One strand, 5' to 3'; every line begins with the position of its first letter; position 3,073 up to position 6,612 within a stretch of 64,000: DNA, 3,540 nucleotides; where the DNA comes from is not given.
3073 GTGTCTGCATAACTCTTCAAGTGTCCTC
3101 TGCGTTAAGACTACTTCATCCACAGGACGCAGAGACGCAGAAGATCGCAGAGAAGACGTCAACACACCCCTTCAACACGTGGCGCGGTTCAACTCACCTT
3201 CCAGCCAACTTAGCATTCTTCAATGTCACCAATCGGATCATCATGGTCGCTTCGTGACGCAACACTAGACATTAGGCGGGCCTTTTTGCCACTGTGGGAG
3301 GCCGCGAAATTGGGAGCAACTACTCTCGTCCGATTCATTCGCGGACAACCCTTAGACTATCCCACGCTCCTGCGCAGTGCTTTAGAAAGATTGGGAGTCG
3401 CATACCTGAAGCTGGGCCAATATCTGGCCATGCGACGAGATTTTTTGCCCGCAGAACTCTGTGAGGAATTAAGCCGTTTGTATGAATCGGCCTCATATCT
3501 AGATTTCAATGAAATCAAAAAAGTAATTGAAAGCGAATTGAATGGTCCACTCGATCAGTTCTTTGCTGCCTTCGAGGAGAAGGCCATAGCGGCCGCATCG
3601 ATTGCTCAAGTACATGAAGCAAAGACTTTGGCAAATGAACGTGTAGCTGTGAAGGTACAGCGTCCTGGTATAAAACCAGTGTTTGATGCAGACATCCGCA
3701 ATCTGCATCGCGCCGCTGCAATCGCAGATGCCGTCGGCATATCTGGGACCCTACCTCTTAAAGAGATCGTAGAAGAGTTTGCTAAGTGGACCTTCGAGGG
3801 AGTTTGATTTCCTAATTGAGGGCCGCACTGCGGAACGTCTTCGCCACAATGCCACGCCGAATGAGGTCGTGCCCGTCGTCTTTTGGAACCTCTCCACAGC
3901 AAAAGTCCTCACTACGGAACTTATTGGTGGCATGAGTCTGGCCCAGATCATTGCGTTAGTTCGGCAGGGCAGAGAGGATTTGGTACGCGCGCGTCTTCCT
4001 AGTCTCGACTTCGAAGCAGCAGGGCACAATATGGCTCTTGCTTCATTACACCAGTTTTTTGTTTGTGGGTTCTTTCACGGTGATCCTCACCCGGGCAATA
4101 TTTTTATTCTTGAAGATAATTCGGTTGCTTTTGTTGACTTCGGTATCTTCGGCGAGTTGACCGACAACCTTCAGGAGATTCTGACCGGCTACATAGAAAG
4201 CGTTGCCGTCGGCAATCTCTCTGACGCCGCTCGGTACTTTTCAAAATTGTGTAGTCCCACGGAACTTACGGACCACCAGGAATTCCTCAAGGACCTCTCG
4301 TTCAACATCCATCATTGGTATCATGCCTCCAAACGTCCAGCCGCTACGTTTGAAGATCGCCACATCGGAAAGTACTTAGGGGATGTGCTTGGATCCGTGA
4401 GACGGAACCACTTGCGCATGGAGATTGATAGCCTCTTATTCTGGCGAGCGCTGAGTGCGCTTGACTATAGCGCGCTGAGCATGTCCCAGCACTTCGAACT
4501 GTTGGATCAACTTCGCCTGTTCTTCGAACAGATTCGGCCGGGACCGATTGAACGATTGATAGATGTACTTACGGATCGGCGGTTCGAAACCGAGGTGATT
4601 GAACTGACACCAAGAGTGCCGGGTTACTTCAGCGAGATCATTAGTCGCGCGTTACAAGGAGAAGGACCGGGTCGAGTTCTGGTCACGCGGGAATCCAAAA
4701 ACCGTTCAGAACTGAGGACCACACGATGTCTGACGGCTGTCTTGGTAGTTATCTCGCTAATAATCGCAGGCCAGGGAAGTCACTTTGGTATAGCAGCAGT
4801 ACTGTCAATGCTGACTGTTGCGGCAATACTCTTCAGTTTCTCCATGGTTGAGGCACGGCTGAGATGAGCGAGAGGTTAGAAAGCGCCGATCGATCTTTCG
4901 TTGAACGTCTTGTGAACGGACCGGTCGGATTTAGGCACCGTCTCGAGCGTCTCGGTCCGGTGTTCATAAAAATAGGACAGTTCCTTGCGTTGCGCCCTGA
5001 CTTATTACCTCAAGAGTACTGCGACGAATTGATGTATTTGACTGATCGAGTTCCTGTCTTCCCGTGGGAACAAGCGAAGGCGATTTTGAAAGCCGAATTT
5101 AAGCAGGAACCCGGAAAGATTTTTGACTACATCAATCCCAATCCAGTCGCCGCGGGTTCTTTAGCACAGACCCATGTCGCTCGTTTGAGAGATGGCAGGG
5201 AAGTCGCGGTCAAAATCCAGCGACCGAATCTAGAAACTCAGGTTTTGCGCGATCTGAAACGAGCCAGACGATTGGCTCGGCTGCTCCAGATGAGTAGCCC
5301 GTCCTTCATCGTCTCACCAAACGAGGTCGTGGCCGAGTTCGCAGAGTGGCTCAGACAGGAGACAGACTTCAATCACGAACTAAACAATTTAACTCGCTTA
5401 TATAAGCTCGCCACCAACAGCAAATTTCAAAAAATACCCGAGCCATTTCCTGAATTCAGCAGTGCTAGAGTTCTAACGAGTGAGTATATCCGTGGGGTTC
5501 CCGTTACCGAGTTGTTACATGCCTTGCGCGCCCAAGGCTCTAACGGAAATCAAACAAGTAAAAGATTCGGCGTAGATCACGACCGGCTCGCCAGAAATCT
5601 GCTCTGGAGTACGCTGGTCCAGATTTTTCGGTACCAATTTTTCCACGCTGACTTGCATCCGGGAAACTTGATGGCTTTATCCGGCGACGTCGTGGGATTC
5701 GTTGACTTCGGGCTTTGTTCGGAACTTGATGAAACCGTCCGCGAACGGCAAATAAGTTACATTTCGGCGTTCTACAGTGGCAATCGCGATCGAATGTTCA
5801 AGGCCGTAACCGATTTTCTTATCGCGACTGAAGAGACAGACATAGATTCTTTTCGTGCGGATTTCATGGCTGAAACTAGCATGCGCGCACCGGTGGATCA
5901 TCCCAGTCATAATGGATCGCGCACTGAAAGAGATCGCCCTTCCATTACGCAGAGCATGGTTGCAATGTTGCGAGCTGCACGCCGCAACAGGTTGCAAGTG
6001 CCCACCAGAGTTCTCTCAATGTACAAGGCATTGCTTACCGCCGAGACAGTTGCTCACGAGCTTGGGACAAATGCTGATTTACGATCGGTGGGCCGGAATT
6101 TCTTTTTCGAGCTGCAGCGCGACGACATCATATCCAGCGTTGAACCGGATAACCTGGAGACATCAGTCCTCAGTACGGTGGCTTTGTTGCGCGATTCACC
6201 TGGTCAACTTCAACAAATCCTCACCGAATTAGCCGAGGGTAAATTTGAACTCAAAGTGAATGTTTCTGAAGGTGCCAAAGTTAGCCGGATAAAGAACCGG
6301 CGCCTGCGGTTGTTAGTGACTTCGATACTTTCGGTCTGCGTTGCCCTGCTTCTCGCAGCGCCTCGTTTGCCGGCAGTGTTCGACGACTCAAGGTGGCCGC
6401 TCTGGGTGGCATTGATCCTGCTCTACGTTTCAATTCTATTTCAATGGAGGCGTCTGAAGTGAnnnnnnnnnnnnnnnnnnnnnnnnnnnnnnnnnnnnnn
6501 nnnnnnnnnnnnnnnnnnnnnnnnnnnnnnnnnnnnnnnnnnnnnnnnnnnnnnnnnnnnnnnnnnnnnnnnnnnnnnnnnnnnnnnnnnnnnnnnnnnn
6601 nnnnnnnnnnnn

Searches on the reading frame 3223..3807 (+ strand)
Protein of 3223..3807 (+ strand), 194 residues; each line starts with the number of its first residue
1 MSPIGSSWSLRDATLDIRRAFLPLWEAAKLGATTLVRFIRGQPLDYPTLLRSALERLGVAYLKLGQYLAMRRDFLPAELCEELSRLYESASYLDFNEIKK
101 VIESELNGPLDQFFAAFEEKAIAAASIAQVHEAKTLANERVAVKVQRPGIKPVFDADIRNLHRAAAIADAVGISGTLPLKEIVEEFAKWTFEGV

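Call 47: search_protein_families(library=pfam, proteins=[window:3223-3807:+], max_evalue=0.0001)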
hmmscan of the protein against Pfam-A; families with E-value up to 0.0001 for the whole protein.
window:3223-3807:+ (194 aa): 1 family
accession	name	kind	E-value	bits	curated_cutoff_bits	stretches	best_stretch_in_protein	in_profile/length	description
PF03109.22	ABC1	-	2.2e-27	96.2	22.9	1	86-191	2-105/244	ABC1 atypical kinase-like domain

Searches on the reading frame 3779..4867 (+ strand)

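Call 47: search_protein_families(library=pfam, proteins=[window:3779-4867:+], max_evalue=0.0001)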
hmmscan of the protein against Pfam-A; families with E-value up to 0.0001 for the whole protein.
window:3779-4867:+ (362 aa): 1 family
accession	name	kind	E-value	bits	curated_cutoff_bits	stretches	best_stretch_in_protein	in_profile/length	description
PF03109.22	ABC1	-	1.5e-22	80.4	22.9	1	7-148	106-238/244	ABC1 atypical kinase-like domain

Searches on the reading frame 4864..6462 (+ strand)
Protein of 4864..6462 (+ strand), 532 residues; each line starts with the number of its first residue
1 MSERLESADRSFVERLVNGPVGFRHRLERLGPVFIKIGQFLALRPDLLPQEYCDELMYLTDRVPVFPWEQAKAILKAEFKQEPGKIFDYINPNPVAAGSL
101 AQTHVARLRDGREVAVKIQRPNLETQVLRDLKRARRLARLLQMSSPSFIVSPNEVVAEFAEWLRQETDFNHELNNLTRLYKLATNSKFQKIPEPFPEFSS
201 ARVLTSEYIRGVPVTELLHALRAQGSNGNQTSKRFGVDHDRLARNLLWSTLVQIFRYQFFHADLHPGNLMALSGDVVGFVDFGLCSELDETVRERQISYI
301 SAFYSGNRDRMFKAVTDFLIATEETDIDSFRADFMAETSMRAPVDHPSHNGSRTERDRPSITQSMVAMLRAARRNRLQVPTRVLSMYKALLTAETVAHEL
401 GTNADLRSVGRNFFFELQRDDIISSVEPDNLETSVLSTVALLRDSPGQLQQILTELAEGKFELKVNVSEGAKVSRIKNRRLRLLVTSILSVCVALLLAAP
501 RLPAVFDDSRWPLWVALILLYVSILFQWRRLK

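Call 47: search_protein_families(library=pfam, proteins=[window:4864-6462:+], max_evalue=0.0001)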
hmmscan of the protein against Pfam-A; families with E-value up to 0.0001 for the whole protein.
window:4864-6462:+ (532 aa): 2 families
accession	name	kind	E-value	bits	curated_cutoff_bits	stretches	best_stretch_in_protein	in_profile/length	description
PF03109.22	ABC1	-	9.2e-60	202.2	22.9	1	59-313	2-242/244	ABC1 atypical kinase-like domain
PF01636.29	APH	-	2e-06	28.2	23.2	1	112-285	21-197/239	Phosphotransferase enzyme family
